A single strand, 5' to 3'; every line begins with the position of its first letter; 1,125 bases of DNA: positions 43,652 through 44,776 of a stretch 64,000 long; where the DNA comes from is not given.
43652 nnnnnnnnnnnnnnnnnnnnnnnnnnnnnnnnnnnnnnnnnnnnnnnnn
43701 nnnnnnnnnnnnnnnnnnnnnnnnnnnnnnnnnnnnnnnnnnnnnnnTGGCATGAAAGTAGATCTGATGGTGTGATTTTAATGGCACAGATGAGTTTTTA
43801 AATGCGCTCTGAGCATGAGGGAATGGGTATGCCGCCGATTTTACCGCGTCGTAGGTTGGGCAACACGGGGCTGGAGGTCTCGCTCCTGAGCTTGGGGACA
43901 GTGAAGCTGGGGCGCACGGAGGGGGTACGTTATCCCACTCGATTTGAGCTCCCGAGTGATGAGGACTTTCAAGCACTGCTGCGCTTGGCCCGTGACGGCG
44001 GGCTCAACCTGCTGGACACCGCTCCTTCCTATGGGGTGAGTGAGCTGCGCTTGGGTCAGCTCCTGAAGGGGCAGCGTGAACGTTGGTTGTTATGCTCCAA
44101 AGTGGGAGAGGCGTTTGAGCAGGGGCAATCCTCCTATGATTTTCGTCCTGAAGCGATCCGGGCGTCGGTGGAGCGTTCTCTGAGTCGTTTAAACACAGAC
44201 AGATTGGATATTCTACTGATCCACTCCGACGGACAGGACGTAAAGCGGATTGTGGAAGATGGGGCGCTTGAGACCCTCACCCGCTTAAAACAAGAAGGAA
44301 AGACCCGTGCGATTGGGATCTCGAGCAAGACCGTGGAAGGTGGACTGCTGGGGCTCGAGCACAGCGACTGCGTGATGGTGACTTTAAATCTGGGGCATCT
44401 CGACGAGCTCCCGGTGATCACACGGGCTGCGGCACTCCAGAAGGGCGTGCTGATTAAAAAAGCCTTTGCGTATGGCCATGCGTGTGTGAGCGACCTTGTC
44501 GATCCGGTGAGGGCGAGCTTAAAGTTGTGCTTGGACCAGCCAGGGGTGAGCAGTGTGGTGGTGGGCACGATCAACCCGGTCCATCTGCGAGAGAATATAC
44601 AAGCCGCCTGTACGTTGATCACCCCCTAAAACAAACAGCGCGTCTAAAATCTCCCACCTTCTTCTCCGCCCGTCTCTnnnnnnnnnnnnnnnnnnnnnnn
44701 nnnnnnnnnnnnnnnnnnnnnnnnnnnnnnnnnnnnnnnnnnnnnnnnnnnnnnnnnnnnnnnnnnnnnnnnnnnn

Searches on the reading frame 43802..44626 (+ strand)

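Call 86: search_protein_families(library=pfam, proteins=[window:43802-44626:+], max_evalue=0.0001)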
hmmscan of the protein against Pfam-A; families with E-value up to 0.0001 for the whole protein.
window:43802-44626:+ (275 aa): 1 family
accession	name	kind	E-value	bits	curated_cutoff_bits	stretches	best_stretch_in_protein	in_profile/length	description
PF00248.27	Aldo_ket_red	-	9.3e-30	104.1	24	1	29-179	2-144/291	Aldo/keto reductase family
